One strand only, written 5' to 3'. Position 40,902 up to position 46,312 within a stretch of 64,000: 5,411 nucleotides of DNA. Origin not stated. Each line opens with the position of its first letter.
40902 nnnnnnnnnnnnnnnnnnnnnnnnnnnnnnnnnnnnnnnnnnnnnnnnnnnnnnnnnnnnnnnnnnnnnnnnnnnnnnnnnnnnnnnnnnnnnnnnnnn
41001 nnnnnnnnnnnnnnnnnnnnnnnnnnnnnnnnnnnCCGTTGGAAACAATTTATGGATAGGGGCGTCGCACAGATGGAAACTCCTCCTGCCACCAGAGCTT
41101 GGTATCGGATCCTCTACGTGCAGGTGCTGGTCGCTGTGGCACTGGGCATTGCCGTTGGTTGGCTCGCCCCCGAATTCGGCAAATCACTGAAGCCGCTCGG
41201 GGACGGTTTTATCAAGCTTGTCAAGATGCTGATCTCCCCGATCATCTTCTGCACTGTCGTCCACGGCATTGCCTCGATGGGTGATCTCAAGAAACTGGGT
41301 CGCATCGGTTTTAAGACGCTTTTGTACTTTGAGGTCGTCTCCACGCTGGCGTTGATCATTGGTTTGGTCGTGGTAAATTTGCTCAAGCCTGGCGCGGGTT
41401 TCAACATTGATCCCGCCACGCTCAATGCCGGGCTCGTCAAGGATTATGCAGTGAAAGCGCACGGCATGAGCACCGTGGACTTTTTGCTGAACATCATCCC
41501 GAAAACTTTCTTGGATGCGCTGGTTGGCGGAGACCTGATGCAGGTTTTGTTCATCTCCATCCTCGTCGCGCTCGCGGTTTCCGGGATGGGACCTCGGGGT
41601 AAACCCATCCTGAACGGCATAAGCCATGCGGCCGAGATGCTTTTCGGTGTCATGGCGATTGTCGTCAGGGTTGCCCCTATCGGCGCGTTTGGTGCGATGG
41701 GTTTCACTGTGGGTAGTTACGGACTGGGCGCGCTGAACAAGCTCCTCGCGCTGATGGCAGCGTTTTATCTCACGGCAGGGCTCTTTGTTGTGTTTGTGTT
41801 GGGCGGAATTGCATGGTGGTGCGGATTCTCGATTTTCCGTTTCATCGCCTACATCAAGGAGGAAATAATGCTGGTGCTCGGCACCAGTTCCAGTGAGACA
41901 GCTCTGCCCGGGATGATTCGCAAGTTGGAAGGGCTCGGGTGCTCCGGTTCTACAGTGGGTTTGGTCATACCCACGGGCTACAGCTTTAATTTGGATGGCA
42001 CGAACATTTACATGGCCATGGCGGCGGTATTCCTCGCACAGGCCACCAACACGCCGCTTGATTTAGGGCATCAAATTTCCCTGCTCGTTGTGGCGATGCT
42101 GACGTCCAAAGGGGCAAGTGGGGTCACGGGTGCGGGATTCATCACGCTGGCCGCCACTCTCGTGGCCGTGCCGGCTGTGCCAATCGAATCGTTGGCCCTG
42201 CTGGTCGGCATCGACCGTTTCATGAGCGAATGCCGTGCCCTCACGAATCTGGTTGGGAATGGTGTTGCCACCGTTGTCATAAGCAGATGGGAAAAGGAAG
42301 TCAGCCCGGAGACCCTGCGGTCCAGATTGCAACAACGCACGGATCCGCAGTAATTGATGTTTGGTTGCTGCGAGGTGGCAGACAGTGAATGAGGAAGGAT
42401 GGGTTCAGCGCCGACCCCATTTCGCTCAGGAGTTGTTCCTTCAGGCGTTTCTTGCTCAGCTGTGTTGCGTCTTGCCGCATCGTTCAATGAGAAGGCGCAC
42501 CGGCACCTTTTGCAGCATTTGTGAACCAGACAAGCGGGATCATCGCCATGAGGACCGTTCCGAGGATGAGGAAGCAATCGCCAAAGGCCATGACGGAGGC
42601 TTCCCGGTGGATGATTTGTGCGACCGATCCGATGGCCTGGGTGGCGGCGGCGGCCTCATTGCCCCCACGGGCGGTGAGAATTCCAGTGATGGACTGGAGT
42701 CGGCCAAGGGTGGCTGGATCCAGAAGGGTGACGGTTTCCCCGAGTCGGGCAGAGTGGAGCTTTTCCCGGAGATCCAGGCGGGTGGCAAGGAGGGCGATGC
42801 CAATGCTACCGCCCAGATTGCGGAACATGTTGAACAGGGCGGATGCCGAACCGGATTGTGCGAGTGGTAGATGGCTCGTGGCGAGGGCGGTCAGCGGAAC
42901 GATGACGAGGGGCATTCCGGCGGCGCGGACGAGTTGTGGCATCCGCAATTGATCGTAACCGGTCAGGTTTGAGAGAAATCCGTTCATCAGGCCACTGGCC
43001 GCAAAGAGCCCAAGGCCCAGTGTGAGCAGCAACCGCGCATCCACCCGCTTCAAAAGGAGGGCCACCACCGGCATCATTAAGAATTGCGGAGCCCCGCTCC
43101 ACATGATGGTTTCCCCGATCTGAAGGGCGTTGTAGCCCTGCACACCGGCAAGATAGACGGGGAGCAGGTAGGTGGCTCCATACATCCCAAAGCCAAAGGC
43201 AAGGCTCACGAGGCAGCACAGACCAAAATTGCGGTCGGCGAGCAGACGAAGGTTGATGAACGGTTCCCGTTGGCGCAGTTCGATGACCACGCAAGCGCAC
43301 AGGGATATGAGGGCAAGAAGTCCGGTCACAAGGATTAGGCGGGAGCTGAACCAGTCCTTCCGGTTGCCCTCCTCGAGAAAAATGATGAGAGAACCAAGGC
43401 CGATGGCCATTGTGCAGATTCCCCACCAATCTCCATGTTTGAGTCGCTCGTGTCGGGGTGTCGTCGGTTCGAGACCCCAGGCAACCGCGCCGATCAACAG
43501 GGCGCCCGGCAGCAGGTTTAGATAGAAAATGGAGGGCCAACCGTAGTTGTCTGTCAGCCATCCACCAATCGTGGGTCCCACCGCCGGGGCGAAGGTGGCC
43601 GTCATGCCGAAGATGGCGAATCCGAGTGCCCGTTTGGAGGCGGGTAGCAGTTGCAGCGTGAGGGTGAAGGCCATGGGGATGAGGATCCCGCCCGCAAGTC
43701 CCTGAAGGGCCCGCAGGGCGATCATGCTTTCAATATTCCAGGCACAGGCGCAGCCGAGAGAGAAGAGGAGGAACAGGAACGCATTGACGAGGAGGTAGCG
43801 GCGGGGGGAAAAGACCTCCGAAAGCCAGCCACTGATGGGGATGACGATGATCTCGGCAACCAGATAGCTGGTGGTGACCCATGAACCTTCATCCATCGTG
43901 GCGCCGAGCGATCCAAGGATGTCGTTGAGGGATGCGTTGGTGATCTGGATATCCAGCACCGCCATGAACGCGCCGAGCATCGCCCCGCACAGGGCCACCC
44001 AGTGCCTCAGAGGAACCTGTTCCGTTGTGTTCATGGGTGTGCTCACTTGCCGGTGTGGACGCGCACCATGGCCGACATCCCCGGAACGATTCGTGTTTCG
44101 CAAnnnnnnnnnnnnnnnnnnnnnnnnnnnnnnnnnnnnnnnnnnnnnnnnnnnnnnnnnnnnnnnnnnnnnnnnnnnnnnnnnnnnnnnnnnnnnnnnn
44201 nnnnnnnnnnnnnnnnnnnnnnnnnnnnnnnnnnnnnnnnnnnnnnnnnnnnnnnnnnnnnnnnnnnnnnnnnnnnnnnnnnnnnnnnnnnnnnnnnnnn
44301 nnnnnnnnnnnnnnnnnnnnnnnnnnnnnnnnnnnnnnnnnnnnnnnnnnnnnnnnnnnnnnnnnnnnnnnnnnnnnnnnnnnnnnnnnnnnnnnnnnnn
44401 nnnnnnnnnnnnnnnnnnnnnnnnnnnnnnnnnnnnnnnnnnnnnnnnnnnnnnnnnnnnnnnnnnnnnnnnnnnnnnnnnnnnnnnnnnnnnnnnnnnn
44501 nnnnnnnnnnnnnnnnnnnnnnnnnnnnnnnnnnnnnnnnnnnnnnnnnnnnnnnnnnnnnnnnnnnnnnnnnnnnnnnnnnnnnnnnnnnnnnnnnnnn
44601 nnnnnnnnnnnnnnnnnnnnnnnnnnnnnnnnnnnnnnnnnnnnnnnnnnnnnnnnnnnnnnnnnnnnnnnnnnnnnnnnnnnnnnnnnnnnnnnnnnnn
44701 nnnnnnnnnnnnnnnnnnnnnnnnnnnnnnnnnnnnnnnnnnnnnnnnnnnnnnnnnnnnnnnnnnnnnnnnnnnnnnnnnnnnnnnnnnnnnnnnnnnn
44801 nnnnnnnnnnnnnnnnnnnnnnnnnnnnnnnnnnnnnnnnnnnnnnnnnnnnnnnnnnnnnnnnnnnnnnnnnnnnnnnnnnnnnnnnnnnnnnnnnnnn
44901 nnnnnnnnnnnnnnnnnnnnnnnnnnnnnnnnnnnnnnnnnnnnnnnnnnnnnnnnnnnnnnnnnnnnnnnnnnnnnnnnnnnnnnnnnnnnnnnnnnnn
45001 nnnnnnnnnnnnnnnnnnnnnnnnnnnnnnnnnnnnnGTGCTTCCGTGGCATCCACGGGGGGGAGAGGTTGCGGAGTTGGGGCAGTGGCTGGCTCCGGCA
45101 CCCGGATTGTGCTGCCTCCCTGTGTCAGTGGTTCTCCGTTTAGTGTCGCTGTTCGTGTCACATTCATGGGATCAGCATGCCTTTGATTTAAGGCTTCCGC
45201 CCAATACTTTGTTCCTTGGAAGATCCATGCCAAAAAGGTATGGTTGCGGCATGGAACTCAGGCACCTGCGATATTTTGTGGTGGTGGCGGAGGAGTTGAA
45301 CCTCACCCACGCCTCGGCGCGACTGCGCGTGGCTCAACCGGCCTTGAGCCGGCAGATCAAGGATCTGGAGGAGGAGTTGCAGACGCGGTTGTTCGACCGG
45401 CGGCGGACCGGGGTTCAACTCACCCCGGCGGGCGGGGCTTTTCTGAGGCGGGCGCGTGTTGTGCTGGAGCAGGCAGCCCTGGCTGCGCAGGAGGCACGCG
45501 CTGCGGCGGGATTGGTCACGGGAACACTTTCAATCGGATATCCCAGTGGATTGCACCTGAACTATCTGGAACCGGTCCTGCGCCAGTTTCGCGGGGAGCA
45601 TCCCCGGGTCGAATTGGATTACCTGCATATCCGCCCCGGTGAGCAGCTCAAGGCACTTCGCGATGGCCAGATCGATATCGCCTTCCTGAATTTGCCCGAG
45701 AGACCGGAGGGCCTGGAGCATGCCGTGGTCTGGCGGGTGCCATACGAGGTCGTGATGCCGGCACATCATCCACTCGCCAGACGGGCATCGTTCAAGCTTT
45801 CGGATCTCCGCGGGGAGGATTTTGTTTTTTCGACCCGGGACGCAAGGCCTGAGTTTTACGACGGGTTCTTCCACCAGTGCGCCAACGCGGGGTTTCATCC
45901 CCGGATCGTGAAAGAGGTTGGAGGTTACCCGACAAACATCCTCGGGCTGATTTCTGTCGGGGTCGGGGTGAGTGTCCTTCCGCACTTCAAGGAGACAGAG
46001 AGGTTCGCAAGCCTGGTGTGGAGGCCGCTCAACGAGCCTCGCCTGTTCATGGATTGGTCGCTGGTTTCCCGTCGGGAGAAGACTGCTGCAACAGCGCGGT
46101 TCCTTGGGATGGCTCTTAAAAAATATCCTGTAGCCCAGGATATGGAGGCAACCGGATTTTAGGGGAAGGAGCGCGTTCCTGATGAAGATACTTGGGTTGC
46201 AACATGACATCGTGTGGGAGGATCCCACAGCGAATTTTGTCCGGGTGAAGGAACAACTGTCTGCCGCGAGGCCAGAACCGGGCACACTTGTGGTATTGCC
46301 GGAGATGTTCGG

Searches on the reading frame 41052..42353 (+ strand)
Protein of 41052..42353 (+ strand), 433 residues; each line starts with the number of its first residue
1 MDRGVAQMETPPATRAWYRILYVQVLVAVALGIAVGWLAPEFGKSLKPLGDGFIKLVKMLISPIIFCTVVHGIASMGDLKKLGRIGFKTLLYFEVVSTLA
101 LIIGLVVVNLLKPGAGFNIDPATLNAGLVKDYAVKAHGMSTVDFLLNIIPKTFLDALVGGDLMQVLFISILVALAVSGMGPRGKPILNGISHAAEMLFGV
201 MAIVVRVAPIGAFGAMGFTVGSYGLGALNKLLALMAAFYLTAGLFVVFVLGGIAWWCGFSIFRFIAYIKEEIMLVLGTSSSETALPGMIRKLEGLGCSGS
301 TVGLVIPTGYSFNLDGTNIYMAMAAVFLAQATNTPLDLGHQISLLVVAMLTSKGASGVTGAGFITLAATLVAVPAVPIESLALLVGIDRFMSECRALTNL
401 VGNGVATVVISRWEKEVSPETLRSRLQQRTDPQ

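Call 4: search_protein_families(library=pfam, proteins=[window:41052-42353:+], max_evalue=0.01)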
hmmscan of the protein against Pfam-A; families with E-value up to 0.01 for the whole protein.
window:41052-42353:+ (433 aa): 1 family
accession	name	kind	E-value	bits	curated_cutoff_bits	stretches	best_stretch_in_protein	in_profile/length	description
PF00375.23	SDF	-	8.8e-103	344.7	27.9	1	21-413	1-387/387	Sodium:dicarboxylate symporter family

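Call 5: search_protein_families(library=ncbifam, proteins=[window:41052-42353:+], max_evalue=0.01)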
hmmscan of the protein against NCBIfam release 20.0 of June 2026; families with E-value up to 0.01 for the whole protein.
window:41052-42353:+ (433 aa): 4 families
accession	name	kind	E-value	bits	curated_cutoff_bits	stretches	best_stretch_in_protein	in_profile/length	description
NF002461.0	PRK01663.1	subfamily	6.2e-190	631.7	513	1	16-430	4-418/428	C4-dicarboxylate transporter DctA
NF009587.0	PRK13027.1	subfamily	3.1e-164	547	570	1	17-429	5-418/442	C4-dicarboxylate transporter DctA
NF008440.0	PRK11283.1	equivalog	3.7e-91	306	638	1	22-417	9-415/437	glutamate/aspartate:proton symporter GltP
NF010151.0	PRK13628.1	equivalog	2.8e-20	72.7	308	1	21-374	16-360/407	serine/threonine transporter SstT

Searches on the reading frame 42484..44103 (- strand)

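Call 11: search_protein_families(library=pfam, proteins=[window:42484-44103:-], max_evalue=0.0001)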
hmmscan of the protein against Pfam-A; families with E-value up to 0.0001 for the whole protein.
window:42484-44103:- (539 aa): 2 families
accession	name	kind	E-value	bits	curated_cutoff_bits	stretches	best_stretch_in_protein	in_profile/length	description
PF07690.21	MFS_1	-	8.7e-50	170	33.4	1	42-435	2-346/347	Major Facilitator Superfamily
PF00083.30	Sugar_tr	-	1.2e-05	24.8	22.3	1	72-208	47-189/452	Sugar (and other) transporter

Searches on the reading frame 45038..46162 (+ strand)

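Call 11: search_protein_families(library=pfam, proteins=[window:45038-46162:+], max_evalue=0.0001)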
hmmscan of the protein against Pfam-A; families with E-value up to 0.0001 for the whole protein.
window:45038-46162:+ (374 aa): 2 families
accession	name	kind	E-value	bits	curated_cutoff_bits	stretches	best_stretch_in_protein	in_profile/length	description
PF03466.25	LysR_substrate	-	4.1e-37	128.1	28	1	158-360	2-205/209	LysR substrate binding domain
PF00126.33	HTH_1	-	2e-22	79.4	26.6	1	74-132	1-59/60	Bacterial regulatory helix-turn-helix protein, lysR family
